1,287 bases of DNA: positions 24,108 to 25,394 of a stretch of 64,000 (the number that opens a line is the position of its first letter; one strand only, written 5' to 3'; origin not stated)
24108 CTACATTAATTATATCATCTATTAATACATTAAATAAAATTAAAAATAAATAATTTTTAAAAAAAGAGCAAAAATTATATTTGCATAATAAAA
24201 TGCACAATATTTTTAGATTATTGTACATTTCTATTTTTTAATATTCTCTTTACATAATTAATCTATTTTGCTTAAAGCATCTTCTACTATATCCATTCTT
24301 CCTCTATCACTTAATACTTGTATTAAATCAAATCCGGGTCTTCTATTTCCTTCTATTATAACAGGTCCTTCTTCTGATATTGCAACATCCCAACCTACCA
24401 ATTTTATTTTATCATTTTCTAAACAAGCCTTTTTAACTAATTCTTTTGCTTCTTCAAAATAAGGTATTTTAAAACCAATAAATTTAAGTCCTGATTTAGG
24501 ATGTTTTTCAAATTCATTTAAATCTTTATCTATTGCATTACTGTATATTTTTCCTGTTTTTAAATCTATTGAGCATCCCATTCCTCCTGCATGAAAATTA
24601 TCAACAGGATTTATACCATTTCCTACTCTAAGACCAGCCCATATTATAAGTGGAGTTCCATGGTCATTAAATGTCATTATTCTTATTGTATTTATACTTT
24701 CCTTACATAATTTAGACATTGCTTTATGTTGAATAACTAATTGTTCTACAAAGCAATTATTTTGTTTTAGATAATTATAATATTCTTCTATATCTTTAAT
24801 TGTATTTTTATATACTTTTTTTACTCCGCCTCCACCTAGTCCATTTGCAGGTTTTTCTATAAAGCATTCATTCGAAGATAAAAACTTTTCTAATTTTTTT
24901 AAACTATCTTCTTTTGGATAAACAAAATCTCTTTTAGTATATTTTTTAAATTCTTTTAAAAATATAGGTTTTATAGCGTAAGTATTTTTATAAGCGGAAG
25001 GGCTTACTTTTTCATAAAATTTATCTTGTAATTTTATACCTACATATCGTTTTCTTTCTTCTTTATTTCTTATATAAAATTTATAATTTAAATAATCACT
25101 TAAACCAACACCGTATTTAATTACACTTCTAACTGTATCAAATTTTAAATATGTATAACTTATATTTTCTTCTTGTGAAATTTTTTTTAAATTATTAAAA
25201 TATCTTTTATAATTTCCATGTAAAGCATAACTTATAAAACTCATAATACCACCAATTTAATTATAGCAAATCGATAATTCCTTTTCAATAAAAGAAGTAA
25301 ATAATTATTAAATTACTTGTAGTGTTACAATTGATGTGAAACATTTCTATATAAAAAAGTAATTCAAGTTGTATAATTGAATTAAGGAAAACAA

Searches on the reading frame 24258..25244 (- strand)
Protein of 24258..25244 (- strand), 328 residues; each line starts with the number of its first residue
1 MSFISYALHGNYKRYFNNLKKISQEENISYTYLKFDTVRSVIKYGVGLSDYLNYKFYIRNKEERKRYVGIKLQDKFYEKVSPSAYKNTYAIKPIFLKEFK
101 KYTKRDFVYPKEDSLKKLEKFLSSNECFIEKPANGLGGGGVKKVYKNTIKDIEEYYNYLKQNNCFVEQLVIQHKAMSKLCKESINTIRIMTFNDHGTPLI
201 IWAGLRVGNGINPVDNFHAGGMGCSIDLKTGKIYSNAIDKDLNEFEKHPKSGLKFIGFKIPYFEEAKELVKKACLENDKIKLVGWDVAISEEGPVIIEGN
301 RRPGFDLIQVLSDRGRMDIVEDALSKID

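Call 36: search_protein_families(library=pfam, proteins=[window:24258-25244:-], max_evalue=0.0001)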
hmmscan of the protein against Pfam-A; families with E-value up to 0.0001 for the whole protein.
window:24258-25244:- (328 aa): 2 families
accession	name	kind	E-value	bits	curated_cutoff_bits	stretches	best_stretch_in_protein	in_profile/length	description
PF14397.11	ATPgrasp_ST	-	8.9e-49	166.6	31.4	1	108-315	42-268/278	Sugar-transfer associated ATP-grasp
PF02655.19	ATP-grasp_3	-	7.5e-05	23.3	23.2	0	100-303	9-157/160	ATP-grasp domain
